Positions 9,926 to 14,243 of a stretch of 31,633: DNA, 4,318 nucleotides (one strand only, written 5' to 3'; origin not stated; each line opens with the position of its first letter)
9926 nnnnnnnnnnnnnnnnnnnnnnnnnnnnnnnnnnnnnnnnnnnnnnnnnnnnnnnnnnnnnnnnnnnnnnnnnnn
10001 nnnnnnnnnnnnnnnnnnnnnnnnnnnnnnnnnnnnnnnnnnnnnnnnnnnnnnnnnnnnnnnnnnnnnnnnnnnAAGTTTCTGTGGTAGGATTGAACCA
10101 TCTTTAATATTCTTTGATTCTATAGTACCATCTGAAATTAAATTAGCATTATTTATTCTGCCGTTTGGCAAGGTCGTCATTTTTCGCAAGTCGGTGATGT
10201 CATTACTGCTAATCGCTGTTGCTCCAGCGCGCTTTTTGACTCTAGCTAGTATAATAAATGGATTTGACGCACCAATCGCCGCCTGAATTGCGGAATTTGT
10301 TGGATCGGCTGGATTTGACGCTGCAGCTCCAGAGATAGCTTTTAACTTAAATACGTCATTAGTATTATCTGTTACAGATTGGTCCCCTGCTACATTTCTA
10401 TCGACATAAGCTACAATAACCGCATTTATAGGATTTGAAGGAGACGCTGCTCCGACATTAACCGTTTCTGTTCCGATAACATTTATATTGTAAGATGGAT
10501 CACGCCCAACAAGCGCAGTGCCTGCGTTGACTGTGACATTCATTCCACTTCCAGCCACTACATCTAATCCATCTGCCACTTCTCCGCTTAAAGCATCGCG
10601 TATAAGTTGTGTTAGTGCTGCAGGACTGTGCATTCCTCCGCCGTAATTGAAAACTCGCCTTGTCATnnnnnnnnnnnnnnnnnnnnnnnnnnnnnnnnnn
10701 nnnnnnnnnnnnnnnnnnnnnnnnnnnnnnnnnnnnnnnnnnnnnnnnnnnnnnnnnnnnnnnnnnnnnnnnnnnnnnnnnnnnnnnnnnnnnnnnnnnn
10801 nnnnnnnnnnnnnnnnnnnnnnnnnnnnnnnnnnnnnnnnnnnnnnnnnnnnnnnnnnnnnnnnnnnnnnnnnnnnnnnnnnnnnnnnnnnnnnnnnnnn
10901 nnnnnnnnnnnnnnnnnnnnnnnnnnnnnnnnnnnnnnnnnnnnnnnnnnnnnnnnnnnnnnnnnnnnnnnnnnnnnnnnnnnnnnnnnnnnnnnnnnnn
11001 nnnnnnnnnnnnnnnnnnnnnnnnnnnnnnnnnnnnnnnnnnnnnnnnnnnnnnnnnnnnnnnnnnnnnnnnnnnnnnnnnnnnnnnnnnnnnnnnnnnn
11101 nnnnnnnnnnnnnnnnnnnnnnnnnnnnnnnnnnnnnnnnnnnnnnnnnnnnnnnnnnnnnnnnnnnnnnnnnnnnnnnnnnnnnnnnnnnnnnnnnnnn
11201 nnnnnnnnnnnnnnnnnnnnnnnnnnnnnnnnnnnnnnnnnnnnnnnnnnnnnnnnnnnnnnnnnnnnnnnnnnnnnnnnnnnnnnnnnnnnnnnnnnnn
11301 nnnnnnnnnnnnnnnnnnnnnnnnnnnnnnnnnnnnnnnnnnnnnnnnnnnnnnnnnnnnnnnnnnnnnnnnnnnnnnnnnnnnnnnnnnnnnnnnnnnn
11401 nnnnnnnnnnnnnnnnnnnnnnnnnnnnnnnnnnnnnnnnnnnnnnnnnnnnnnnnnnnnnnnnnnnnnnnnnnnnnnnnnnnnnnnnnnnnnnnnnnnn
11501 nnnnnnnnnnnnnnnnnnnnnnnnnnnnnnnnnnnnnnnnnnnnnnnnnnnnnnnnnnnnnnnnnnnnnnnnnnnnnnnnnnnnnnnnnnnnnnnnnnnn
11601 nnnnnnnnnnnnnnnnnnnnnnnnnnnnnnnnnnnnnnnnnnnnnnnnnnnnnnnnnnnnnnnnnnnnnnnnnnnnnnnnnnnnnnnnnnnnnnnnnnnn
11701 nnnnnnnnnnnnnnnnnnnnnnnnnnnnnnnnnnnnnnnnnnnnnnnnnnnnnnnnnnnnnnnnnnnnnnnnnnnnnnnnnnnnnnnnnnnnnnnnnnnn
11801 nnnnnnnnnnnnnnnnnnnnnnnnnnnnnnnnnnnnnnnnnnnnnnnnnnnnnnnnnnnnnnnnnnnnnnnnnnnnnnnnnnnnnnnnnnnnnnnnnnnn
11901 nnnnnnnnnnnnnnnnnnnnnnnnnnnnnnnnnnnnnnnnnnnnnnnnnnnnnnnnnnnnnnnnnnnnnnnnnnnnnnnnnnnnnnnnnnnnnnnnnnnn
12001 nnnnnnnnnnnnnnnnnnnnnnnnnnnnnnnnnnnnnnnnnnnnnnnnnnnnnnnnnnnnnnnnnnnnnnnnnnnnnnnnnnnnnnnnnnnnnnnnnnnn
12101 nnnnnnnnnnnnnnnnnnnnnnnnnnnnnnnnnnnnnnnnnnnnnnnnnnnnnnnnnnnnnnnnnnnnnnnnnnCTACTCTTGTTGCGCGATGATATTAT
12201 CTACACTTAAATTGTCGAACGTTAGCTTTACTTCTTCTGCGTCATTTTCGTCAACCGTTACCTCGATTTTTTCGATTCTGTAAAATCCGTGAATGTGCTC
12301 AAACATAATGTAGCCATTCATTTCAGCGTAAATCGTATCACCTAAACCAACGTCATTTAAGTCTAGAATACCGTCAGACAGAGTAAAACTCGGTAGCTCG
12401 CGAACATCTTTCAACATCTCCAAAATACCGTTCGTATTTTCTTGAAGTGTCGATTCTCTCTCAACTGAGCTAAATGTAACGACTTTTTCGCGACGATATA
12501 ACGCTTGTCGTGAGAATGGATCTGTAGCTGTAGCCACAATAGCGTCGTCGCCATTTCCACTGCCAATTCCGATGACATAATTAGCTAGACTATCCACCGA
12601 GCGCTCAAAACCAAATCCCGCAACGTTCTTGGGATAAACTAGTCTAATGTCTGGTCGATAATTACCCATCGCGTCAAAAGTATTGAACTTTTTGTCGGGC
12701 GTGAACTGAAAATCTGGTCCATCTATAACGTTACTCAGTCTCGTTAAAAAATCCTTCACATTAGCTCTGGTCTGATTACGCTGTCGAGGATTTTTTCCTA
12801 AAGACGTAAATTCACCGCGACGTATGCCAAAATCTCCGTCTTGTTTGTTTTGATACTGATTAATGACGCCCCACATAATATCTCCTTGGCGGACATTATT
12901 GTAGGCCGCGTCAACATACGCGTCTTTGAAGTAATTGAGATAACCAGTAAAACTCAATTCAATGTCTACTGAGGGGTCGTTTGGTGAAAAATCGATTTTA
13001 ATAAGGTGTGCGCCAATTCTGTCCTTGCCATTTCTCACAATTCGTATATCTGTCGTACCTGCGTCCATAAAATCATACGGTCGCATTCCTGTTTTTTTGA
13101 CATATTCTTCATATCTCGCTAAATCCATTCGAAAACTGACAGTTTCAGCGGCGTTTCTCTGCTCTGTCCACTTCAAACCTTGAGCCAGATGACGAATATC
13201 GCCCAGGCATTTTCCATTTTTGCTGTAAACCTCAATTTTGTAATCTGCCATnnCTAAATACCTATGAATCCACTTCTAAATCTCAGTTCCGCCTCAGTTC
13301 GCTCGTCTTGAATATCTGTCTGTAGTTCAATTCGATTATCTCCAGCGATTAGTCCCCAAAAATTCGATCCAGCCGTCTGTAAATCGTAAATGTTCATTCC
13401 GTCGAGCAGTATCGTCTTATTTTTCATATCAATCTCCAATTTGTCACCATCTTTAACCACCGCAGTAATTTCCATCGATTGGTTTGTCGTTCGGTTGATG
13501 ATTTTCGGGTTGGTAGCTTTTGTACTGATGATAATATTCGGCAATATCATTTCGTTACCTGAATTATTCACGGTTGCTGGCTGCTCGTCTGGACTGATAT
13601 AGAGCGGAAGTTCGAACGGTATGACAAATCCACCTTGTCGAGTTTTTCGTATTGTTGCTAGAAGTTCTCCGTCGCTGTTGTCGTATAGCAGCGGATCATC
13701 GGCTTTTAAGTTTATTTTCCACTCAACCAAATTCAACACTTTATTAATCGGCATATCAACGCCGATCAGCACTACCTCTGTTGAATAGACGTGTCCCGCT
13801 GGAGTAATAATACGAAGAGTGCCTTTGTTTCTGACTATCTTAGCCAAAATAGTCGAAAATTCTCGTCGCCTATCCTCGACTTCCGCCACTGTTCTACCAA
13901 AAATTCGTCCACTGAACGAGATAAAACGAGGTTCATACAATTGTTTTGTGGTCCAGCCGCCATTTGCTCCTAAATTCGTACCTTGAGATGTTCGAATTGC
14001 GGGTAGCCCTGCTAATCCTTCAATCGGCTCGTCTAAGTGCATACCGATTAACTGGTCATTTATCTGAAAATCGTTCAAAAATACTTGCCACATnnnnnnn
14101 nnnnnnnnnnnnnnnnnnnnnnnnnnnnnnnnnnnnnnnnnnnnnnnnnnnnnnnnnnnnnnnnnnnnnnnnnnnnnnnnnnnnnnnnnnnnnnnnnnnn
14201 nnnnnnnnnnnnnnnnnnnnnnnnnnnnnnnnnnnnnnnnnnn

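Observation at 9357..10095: Candidate invertible tail-fibre C-terminus: a G-segment or shufflon-like receptor-binding-domain switch with no serine invertase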

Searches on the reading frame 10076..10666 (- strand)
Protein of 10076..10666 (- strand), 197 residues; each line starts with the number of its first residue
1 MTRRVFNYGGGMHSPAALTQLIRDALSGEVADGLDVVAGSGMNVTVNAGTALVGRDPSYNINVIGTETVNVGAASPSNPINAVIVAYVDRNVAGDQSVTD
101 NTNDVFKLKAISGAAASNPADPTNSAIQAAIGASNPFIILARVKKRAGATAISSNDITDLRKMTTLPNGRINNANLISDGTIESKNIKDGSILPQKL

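Call 42: find_related_loci(query=A1, collection=genome_contigs, flank=10000)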
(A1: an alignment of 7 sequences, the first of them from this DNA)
Query A1 (197 aa) in genome_contigs; peptide patterns used: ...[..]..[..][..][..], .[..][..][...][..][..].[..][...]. (x = any residue, [..] = any of these).
41 stretches matched a pattern; 11 encode a relative of the query (tblastn E <= 1e-3); 11 distinct loci.
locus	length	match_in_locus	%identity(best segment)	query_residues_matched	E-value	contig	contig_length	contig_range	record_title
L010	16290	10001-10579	75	1-193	7e-94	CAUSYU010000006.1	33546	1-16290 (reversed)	MAG TPA_asm: uncultured Candidatus Saccharibacteria bacterium isolate SRR15839777_bin.23_MetaWRAP_v1.3_MAG genome assemb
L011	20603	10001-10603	35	7-197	3e-25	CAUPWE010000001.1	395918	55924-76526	MAG TPA_asm: uncultured Candidatus Saccharibacteria bacterium isolate ERR9968756_bin.18_MetaWRAP_v1.3_MAG genome assembl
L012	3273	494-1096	35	7-197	6e-25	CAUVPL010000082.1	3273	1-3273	MAG TPA_asm: uncultured Candidatus Saccharibacteria bacterium isolate ERR10083881_bin.6_MetaWRAP_v1.3_MAG genome assembl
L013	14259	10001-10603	35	7-197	8e-25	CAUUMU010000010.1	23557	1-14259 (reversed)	MAG TPA_asm: uncultured Candidatus Saccharibacteria bacterium isolate SRR13061525_bin.22_MetaWRAP_v1.3_MAG genome assemb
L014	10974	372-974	35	7-197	8e-25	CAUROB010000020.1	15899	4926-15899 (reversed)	MAG TPA_asm: uncultured Candidatus Saccharibacteria bacterium isolate ERR9968880_bin.22_MetaWRAP_v1.3_MAG genome assembl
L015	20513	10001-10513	37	1-163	2e-23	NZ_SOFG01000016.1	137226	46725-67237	Cryobacterium algoricola strain MDB2-B C197, whole genome shotgun sequence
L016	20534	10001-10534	38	1-163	4e-23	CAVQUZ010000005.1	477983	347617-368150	MAG: uncultured Actinomycetota bacterium isolate MFD09671.bin.1.189 genome assembly, contig: contig_74526, whole genome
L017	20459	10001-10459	40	26-168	2e-18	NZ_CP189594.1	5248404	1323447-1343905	Pseudarthrobacter sp. H2 chromosome, complete genome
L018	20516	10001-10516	35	26-185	7e-18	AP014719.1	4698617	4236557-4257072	Arthrobacter sp. Hiyo8 DNA, complete genome, strain: Hiyo8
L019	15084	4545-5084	29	4-178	1e-15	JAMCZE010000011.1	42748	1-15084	MAG: Patescibacteria group bacterium isolate FK_Sedi_B_Bin.317 NODE_2390_length_42748_cov_30.4826, whole genome shotgun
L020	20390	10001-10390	41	38-161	2e-14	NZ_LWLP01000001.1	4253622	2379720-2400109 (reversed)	Arthrobacter sp. OY3WO11 scaffold00001, whole genome shotgun sequence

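Call 43: find_related_loci(query=A1, collection=viral_contigs, flank=10000)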
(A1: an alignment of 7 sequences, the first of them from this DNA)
Query A1 (197 aa) in viral_contigs; peptide patterns used: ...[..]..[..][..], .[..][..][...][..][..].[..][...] (x = any residue, [..] = any of these).
147 stretches matched a pattern; 85 encode a relative of the query (tblastn E <= 1e-3); the best 80 are kept; 80 distinct loci.
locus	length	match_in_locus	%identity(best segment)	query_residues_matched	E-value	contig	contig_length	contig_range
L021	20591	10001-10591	98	1-197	4e-125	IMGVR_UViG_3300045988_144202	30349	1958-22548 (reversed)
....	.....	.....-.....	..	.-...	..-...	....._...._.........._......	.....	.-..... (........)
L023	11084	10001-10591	97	1-197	1e-123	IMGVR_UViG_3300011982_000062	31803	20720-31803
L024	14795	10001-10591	96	1-197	7e-123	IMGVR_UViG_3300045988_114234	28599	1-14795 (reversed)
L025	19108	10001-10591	96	1-197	1e-122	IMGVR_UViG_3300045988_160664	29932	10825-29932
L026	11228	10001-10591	95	1-197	1e-121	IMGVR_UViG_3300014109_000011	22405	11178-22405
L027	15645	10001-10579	76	1-193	1e-97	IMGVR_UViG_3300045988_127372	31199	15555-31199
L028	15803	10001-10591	76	1-197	2e-97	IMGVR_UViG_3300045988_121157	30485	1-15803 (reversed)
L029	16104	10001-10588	75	1-196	3e-97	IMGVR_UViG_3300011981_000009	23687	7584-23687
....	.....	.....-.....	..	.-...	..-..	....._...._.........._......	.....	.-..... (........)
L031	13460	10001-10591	75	1-197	5e-97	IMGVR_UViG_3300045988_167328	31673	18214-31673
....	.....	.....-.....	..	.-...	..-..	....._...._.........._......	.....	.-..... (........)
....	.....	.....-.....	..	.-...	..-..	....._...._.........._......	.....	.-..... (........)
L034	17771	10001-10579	74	1-193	9e-96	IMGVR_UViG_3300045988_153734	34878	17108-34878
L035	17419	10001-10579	74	1-193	9e-96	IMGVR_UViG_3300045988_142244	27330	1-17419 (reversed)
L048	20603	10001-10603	35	7-197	7e-25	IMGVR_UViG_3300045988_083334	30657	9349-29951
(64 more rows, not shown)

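Call 58: search_protein_families(library=ncbifam, proteins=[L048:12914-13780:+], max_evalue=0.01)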
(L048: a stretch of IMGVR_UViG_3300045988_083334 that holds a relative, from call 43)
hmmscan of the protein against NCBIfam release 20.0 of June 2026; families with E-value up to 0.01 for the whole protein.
L048:12914-13780:+ (288 aa): 10 families
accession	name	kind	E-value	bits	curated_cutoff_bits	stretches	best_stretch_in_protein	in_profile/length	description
TIGR02224.1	recomb_XerC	equivalog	6.8e-37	127.4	335.15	1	15-270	2-277/295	tyrosine recombinase XerC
NF040815.2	recomb_XerA_Arch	equivalog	1.1e-35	123.5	220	1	15-269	2-253/263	site-specific tyrosine recombinase/integron integrase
TIGR02225.1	recomb_XerD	equivalog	3.5e-30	105.3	329.6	1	15-280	2-284/290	site-specific tyrosine recombinase XerD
NF001399.0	PRK00283.1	subfamily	1.1e-29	103.7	279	1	11-274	7-287/300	tyrosine recombinase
TIGR02249.1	integrase_gron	subfamily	4.8e-22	78.7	265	2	23-193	11-180/315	integron integrase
NF003462.0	PRK05084.1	equivalog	4.1e-13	48.8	267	1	138-282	201-356/360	tyrosine recombinase XerS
NF011946.0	PRK15417.1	equivalog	7.6e-11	41.8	435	2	230-273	275-318/337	integron integrase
NF002331.0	PRK01287.1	subfamily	9.3e-09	34.7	371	1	136-267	166-309/365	site-specific tyrosine recombinase XerC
NF007371.0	PRK09871.1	subfamily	6e-07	29.2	222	1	131-281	25-185/198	tyrosine-type DNA invertase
NF007370.0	PRK09870.1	subfamily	0.00023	20.8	221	1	113-277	8-186/200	tyrosine-type DNA invertase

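Call 62: search_solved_structures(query=A1, max_evalue=1)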
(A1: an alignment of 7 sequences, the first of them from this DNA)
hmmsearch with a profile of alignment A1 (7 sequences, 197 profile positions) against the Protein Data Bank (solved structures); distinct sequences matched with E-value up to 1: 2.
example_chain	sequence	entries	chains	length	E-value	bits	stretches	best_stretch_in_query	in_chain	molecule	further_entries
9i7x_C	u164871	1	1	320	0.073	16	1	131-190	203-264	Interleukin-1 receptor-like 2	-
9xzp_A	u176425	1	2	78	0.17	14.8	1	40-105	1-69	De novo protein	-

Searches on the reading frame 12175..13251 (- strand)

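Call 7: search_protein_families(library=pfam, proteins=[window:12175-13251:-], max_evalue=0.01)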
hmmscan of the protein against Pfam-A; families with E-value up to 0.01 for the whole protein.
window:12175-13251:- (358 aa): 1 family
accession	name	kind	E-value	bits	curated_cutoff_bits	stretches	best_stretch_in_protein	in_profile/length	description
PF06605.17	Prophage_tail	-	0.0043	17.2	31.3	1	180-337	68-230/250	Prophage endopeptidase tail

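Call 8: search_protein_families(library=phrogs, proteins=[window:12175-13251:-], max_evalue=0.01)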
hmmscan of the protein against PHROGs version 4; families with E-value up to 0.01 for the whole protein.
window:12175-13251:- (358 aa): 2 families
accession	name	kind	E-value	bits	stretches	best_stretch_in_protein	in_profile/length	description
phrog_1885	-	tail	2.5e-15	56.5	1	23-346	34-376/1033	minor tail protein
phrog_538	-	tail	0.00034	20.4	1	162-310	182-343/684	minor tail protein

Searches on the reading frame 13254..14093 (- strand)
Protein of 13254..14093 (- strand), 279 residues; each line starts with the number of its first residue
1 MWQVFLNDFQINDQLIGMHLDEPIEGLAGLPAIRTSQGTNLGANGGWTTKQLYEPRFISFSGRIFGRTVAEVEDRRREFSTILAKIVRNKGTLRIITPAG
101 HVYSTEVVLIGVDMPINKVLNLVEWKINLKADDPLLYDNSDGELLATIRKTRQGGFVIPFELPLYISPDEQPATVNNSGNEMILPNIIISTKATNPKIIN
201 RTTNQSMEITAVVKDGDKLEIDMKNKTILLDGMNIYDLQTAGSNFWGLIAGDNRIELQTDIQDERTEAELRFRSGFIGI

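Call 7: search_protein_families(library=pfam, proteins=[window:13254-14093:-], max_evalue=0.01)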
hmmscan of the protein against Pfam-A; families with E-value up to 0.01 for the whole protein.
window:13254-14093:- (279 aa): 1 family
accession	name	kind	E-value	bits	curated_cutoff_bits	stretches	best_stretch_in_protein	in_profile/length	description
PF22768.1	SPP1_Dit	-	1.9e-12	47.7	25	1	180-263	3-84/97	Siphovirus-type tail component, C-terminal domain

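Call 8: search_protein_families(library=phrogs, proteins=[window:13254-14093:-], max_evalue=0.01)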
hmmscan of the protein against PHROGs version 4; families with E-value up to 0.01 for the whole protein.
window:13254-14093:- (279 aa): 7 families
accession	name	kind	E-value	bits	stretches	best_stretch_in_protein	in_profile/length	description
phrog_33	-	tail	5.7e-26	92.7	1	27-277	61-280/651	distal tail protein Dit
phrog_5577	-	tail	4.2e-20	73.3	1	22-277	37-295/295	minor tail protein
phrog_202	-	tail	8e-10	39.2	1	204-268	449-516/523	distal tail protein Dit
phrog_5360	-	tail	1.2e-07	32.3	1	22-241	33-258/292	minor tail protein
phrog_36410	-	unknown function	0.00016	22.8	1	174-279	11-125/125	-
phrog_12552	-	tail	0.00036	21.4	1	210-264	140-195/206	tail protein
phrog_31951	-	unknown function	0.0029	18.7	1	200-273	97-168/173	-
